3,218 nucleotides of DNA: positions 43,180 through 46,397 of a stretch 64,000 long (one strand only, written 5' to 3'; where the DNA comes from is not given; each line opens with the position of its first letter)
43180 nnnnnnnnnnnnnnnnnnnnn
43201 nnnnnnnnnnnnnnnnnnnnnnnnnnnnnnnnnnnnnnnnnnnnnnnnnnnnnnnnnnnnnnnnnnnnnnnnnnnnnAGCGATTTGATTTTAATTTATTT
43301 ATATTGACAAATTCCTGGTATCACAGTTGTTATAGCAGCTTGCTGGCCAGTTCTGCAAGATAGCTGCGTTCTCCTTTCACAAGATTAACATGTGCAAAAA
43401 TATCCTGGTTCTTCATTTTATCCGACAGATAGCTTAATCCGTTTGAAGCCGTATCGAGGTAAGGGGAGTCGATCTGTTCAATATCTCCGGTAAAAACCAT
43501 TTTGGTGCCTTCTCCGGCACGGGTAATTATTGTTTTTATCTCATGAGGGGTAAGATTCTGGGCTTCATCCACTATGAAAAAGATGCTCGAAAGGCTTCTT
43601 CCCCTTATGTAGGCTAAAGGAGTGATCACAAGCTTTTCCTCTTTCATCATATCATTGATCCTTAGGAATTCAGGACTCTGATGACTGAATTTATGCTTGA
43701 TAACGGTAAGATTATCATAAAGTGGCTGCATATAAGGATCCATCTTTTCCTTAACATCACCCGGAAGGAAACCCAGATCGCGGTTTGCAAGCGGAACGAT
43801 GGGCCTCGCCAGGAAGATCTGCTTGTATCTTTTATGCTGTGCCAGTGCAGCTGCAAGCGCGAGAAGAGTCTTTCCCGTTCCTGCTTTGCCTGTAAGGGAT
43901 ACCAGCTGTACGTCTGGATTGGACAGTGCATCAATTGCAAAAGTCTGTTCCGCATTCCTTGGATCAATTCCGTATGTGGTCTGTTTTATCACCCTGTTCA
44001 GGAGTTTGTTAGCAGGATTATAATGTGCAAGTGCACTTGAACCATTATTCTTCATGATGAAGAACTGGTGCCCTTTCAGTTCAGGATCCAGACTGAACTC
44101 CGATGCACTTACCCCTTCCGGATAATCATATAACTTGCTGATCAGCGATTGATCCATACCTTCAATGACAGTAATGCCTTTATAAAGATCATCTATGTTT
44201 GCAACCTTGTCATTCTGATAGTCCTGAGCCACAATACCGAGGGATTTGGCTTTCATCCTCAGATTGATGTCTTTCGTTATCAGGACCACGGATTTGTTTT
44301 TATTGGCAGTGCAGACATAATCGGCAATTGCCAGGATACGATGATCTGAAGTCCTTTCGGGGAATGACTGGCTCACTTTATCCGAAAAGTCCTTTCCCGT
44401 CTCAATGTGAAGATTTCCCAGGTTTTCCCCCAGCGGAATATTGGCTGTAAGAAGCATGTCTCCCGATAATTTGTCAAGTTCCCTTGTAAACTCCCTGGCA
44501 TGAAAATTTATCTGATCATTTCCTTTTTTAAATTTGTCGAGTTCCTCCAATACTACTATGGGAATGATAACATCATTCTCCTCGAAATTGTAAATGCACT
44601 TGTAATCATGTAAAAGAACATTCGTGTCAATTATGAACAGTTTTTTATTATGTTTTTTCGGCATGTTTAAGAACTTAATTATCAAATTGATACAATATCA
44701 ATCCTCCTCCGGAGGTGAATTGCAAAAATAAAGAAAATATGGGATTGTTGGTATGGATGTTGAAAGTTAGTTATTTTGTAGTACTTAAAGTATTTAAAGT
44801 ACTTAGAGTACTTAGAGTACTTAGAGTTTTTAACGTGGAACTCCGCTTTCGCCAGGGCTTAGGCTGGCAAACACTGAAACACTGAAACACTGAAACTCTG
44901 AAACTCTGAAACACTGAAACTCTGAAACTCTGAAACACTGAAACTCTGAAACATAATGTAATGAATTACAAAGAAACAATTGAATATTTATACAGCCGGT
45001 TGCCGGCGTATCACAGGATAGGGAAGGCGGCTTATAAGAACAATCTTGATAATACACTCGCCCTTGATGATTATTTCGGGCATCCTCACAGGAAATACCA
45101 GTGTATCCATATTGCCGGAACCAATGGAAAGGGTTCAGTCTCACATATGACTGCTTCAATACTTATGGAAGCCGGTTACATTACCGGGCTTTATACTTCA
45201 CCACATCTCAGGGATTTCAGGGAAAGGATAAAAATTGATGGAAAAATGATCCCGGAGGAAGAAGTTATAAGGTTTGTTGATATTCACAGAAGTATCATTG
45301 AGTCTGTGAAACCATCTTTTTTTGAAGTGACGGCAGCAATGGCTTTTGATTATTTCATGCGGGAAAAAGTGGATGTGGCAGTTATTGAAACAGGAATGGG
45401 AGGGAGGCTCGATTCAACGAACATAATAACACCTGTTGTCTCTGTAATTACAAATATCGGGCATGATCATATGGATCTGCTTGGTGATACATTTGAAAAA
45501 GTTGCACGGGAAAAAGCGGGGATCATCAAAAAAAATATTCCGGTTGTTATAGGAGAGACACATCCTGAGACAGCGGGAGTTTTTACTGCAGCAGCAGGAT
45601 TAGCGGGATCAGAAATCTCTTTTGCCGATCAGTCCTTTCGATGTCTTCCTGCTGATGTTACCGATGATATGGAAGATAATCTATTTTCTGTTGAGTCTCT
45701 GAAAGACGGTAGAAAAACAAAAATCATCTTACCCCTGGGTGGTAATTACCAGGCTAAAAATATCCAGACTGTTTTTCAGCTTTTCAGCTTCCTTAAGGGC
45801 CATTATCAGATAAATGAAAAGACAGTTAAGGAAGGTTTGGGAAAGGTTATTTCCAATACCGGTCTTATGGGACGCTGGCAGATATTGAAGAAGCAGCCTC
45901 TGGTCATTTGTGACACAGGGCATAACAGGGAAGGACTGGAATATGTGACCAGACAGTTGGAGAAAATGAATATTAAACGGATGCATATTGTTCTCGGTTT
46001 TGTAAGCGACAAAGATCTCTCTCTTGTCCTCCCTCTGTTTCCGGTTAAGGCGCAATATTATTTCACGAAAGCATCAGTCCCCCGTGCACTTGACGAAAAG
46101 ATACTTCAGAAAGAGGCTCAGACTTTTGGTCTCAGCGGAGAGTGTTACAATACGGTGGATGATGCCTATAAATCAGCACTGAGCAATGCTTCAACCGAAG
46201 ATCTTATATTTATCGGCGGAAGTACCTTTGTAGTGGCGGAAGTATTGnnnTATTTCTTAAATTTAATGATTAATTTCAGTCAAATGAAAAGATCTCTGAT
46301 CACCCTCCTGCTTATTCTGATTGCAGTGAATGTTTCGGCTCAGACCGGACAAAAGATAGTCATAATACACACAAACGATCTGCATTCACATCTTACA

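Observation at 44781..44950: Two different perfect short tandem arrays (9 bp x5 and 8 bp x10) fill the divergent phoH-like/folC intergenic region and end 10 nt before the folC start codon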

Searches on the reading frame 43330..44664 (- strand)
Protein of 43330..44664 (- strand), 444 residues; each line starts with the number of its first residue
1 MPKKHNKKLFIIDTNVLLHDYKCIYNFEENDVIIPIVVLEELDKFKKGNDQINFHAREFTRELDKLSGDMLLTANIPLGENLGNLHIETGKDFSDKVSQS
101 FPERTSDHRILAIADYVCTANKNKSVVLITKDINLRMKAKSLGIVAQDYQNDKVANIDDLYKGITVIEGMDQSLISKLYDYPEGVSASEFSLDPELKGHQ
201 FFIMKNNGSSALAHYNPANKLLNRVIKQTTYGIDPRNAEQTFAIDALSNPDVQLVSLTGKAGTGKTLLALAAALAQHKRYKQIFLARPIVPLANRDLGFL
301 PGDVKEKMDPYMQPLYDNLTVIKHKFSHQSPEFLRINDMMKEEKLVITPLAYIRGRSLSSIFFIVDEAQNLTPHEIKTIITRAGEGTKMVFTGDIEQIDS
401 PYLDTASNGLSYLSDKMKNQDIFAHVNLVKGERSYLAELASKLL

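Call 12: find_encoding_contigs(protein=window:43330-44664:-, flank=3000, max_places=10)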
Protein window:43330-44664:- (444 aa): 5 contigs read that carry it; 5 places shown.
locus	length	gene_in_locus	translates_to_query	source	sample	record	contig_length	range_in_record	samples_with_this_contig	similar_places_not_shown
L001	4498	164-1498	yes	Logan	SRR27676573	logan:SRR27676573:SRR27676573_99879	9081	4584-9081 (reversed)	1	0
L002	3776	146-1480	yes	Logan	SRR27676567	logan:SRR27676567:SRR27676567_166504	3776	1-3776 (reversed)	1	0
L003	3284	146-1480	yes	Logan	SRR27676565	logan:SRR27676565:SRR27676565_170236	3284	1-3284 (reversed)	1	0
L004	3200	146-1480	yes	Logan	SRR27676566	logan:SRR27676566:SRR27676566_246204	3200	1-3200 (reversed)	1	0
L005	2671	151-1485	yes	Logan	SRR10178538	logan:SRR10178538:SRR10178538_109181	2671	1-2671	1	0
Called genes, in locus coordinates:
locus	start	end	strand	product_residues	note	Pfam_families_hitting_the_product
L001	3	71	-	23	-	?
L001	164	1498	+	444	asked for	PF13638:PIN_4, PF02562:PhoH, PF13604:AAA_30 (faint)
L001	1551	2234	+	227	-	PF06439:3keto-disac_hyd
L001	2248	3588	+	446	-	PF00919:UPF0004, PF04055:Radical_SAM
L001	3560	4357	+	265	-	PF00459:Inositol_P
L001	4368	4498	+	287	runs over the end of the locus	PF03279:Lip_A_acyltrans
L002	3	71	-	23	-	?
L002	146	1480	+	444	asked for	PF13638:PIN_4, PF02562:PhoH, PF13604:AAA_30 (faint)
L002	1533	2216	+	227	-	PF06439:3keto-disac_hyd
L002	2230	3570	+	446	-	PF00919:UPF0004, PF04055:Radical_SAM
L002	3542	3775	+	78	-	?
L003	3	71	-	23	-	?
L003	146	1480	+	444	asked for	PF13638:PIN_4, PF02562:PhoH, PF13604:AAA_30 (faint)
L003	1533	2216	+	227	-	PF06439:3keto-disac_hyd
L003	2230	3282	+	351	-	?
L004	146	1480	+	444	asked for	PF13638:PIN_4, PF02562:PhoH, PF13604:AAA_30 (faint)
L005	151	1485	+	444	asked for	PF13638:PIN_4, PF02562:PhoH, PF13604:AAA_30 (faint)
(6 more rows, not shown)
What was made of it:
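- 43330..44664 (-): PIN+PhoH (PhoH2-like) gene, divergent neighbour of folC. Pfam PIN_4 and PhoH hit the identical protein in call 12.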

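Call 50: search_protein_families(library=ncbifam, proteins=[window:43330-44664:-])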
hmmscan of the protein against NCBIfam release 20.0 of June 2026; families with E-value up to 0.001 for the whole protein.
window:43330-44664:- (444 aa): 2 families
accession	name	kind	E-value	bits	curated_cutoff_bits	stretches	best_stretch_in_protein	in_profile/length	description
NF053827.1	RNA5-3helPhoH2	equivalog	9.2e-83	278.6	680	1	8-444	2-423/427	RNA 5'-3' helicase PhoH2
NF007827.1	PRK10536.1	equivalog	6.8e-33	114.1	380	1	229-428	45-235/253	phosphate starvation-inducible protein PhoH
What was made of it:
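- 43330..44664 (-): NCBIfam PhoH2 is the best match but falls below its cut-off (call 50).
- Checked: The upstream divergent gene is a PIN+PhoH (PhoH2-like) protein (calls 12, 50).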

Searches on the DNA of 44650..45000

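Call 61: search_rna_families(source=window, start=44650, end=45000, threshold=evalue, max_evalue=1)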
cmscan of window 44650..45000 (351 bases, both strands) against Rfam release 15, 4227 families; matches with E-value up to 1: 0.
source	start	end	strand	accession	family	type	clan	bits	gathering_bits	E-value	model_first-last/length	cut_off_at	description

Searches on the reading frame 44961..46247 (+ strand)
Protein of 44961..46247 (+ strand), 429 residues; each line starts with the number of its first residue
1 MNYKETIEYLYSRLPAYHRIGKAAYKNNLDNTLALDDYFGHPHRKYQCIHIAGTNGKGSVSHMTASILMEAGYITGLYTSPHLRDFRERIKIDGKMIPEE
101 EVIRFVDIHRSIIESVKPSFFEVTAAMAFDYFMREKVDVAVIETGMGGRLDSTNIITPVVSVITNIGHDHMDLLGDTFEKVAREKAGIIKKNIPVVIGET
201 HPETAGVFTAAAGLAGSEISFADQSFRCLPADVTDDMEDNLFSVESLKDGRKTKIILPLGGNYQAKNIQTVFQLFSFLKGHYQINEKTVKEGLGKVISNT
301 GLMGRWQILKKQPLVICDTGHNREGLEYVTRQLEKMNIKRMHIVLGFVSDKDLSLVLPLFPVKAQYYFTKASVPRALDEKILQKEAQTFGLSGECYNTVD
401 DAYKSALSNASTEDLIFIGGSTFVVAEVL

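Call 11: find_encoding_contigs(protein=window:44961-46247:+, flank=3000, max_places=10)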
Protein window:44961-46247:+ (429 aa): no gene with exactly this product is on record in the collection.

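Call 15: find_related_loci(query=window:44961-46247:+, collection=genome_contigs, flank=3000)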
Query window:44961-46247:+ (429 aa) in genome_contigs; peptide patterns used: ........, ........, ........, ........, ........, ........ (x = any residue, [..] = any of these).
343 stretches matched a pattern; 297 encode a relative of the query (tblastn E <= 1e-3); the best 80 are kept; 80 distinct loci.
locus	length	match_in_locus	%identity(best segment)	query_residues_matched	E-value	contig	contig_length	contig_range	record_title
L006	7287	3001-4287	69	1-429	0e+0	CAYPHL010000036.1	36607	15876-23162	MAG TPA_asm: uncultured Rikenellaceae bacterium isolate binchicken_co22_232 genome assembly, contig: NODE_1217_length_36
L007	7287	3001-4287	68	1-429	0e+0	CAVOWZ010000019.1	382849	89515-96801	MAG: uncultured Bacteroidales bacterium isolate MFD00032.bin.2.42 genome assembly, contig: contig_73343, whole genome sh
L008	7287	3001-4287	67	1-429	0e+0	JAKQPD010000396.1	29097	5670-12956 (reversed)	MAG: Bacteroidota bacterium isolate USMO_maxbin.066 k141_804751, whole genome shotgun sequence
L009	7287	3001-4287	67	1-429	0e+0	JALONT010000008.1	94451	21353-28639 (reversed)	MAG: Bacteroidales bacterium isolate Prado084 scaffold_32, whole genome shotgun sequence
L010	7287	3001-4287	66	1-429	0e+0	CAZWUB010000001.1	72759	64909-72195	MAG TPA_asm: uncultured Rikenellaceae bacterium isolate SRP192927_co6_466 genome assembly, contig: NODE_385_length_72759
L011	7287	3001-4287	65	1-429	0e+0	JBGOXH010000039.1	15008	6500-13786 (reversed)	MAG: Bacteroidia bacterium isolate OBJ_0618_130150_71 k141_2696237_length_15008_cov_14.8570, whole genome shotgun sequen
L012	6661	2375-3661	65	1-429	0e+0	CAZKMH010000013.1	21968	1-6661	MAG TPA_asm: uncultured Rikenellaceae bacterium isolate binchicken_co259_326 genome assembly, contig: NODE_1184_length_2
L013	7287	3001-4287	65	1-429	0e+0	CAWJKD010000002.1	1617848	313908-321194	MAG: uncultured Bacteroidetes bacterium isolate MFD05942.bin.1.169 genome assembly, contig: contig_14421, whole genome s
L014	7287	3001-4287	65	1-429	0e+0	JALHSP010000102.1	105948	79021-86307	MAG: Bacteroidales bacterium isolate PFL1 seq_2498243, whole genome shotgun sequence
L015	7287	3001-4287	64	1-429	0e+0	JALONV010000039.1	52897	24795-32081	MAG: Bacteroidales bacterium isolate Prado086 scaffold_3276, whole genome shotgun sequence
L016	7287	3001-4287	62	1-429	0e+0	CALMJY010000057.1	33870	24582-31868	MAG TPA_asm: uncultured Bacteroidetes bacterium isolate SRR5215466_bin.21_CONCOCT_v1.1_MAG genome assembly, contig: ERZ7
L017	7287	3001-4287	64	1-429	0e+0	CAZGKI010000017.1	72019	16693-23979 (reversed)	MAG TPA_asm: uncultured Rikenellaceae bacterium isolate binchicken_co81_450 genome assembly, contig: NODE_309_length_720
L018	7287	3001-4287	66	1-429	0e+0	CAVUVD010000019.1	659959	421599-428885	MAG: uncultured Bacteroidetes bacterium isolate MFD03899.bin.2.103 genome assembly, contig: contig_9595, whole genome sh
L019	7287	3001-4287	64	1-429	0e+0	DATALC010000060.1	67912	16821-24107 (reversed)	MAG TPA_asm: Bacteroidales bacterium isolate SMAG_U6954 k141_465075, whole genome shotgun sequence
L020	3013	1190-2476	63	1-429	0e+0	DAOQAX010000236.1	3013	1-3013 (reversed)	MAG TPA_asm: Bacteroidales bacterium isolate AMR_MDS_1251 NODE_44895_length_3013_cov_4.872887, whole genome shotgun sequ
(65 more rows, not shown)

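Call 32: find_related_loci(query=window:44961-46247:+, collection=metagenome_contigs, flank=2000)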
Query window:44961-46247:+ (429 aa) in metagenome_contigs; peptide patterns used: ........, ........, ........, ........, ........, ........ (x = any residue, [..] = any of these).
346 stretches matched a pattern; 283 encode a relative of the query (tblastn E <= 1e-3); the best 80 are kept; 80 distinct loci.
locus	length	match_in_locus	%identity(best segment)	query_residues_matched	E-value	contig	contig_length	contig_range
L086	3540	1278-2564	67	1-429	0e+0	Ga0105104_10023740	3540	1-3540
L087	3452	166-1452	67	1-429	0e+0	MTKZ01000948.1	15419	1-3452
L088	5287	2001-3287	67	1-429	0e+0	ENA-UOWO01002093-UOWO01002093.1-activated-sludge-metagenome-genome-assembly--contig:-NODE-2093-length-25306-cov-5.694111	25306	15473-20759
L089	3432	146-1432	67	1-429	0e+0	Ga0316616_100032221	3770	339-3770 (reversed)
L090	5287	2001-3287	65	1-429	0e+0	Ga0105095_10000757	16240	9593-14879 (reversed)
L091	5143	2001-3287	65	1-429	0e+0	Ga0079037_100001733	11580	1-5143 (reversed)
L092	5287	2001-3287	65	1-429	0e+0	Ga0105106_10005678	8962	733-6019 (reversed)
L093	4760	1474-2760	65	1-429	0e+0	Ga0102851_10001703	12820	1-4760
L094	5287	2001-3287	65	1-429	0e+0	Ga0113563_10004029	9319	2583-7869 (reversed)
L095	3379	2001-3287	64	1-429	0e+0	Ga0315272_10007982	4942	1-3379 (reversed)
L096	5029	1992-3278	64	1-429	0e+0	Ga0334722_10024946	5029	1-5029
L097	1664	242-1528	63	1-429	0e+0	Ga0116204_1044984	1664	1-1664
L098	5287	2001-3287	62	1-429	0e+0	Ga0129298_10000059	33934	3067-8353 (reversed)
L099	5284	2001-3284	63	1-428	0e+0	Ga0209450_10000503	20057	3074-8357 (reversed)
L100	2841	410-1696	63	1-429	0e+0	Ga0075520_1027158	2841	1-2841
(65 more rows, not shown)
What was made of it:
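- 44961..46250 (+): folC (dihydrofolate synthase / folylpolyglutamate synthase). The N-terminus aligns from residue 1 in all relatives (calls 15, 32).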

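Call 50: search_protein_families(library=ncbifam, proteins=[window:44961-46247:+])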
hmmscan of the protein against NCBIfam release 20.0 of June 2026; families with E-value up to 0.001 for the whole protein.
window:44961-46247:+ (429 aa): 19 families
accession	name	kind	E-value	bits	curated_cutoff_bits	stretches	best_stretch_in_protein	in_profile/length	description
TIGR01499.1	folC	subfamily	2.3e-109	366.4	162.65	1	29-429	1-397/400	bifunctional protein FolC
NF047860.1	Tet-DihydfolSynFolCMyb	equivalog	1.2e-68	232.1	700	1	25-414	42-437/468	bifunctional tetrahydrofolate synthase/dihydrofolate synthase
NF008101.0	PRK10846.1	equivalog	2.1e-60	204.7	360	1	48-429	51-411/422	bifunctional tetrahydrofolate synthase/dihydrofolate synthase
TIGR01085.1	murE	subfamily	2.5e-20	72.8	257.3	1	35-362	74-381/472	UDP-N-acetylmuramyl-tripeptide synthetase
NF001126.0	PRK00139.1-4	equivalog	3.4e-18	65.5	373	1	36-353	94-382/486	UDP-N-acetylmuramoyl-L-alanyl-D-glutamate--2,6-diaminopimelate ligase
NF008896.0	PRK11929.1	equivalog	3.1e-15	55.1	1023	2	133-191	652-712/965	bifunctional UDP-N-acetylmuramoyl-L-alanyl-D-glutamate--2,6-diaminopimelate ligase MurE/UDP-N-acetylmuramoyl-tripeptide--D-alanyl-D-alanine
NF001124.0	PRK00139.1-2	equivalog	1.3e-14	53.9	476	1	36-352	101-390/500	UDP-N-acetylmuramoyl-L-alanyl-D-glutamate--2,6-diaminopimelate ligase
NF053648.1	pMurE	equivalog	2.4e-14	52.9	600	1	153-345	185-360/464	pseudomurein biosynthesis peptide ligase pMurE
TIGR01143.1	murF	subfamily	6.1e-14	51.8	288.6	1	133-337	122-322/418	UDP-N-acetylmuramoyl-tripeptide--D-alanyl-D-alanine ligase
TIGR02068.2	cya_phycin_syn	equivalog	1.7e-12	46.2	850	1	281-356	697-774/862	cyanophycin synthetase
NF010623.0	PRK14016.1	subfamily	1.1e-10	40.3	877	1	133-366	540-786/871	cyanophycin synthetase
NF053645.1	pMurC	equivalog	1.4e-10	40.5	560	1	134-207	152-230/492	pseudomurein biosynthesis peptide ligase pMurC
TIGR04012.1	poly_gGlu_PgsB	equivalog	1.5e-10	40.4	222.7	1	154-225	123-192/380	poly-gamma-glutamate synthase PgsB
NF010628.0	PRK14022.1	equivalog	1.4e-08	33.9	536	1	36-354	101-382/483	UDP-N-acetylmuramoyl-L-alanyl-D-glutamate--L-lysine ligase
TIGR01082.1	murC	equivalog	2.4e-08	33.5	335.1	1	156-345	166-350/449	UDP-N-acetylmuramate--L-alanine ligase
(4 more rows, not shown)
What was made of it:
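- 44961..46250 (+): TIGR01499 at 366 bits (call 50).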

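Call 51: find_homologous_proteins(query=window:44961-46247:+, max_evalue=1e-100)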
Query window:44961-46247:+ (429 aa): 7914 proteins with E <= 1e-100 among 8000 candidates; the best 120 are listed.
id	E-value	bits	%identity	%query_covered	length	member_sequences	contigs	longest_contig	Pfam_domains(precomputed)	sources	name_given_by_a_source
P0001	2.5e-238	809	84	100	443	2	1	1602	PF02875.27,PF08245.19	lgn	-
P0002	2.5e-219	746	77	100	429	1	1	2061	PF02875.27,PF08245.19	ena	-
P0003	1.5e-195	668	69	100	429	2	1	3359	PF02875.27,PF08245.19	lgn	-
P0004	1.4e-194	665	70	100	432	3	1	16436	PF02875.27,PF08245.19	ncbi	-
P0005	8.7e-193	659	68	100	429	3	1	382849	PF02875.27,PF08245.19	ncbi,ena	-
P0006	1.3e-192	658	67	100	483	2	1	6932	PF02875.27,PF08245.19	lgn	-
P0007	9.6e-190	649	69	100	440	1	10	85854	PF02875.27,PF08245.19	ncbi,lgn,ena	-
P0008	1.5e-189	648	67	100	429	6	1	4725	PF02875.27,PF08245.19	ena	-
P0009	2.5e-189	647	67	100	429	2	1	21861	PF02875.27,PF08245.19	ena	-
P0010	1.4e-188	645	67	100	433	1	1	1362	PF02875.27,PF08245.19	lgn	-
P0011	3.2e-188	644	66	100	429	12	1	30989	PF02875.27,PF08245.19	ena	-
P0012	6.2e-188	643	67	100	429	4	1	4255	PF02875.27,PF08245.19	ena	-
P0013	2.7e-187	641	67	100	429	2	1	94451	PF02875.27,PF08245.19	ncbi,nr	ncbi:MAG: bifunctional folylpolyglutamate synthase/dihydrofolate synthase [Bacteroidales bacterium]|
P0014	2.8e-187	641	67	100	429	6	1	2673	PF02875.27,PF08245.19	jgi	jgi:dihydrofolate synthase/folylpolyglutamate synthase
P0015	1.3e-186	638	68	98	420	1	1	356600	PF02875.27,PF08245.19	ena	-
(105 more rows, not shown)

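Call 52: find_encoding_contigs(protein=P0001, flank=3000, max_places=5)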
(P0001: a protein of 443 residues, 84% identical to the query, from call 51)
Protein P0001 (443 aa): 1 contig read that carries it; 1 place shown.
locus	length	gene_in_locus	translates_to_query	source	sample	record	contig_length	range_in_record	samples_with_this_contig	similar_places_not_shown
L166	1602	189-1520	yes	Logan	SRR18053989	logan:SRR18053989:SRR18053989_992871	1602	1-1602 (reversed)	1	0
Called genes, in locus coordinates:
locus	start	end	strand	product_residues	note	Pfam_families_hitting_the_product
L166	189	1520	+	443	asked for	PF08245:Mur_ligase_M, PF02875:Mur_ligase_C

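Call 53: find_encoding_contigs(protein=P0002, flank=3000, max_places=5)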
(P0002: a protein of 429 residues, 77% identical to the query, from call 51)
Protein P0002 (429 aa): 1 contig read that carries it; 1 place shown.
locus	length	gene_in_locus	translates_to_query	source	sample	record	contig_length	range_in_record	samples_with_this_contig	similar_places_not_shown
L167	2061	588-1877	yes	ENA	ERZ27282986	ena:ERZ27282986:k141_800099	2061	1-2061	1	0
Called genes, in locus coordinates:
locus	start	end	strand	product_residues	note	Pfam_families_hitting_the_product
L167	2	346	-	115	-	?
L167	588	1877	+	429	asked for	PF08245:Mur_ligase_M, PF02875:Mur_ligase_C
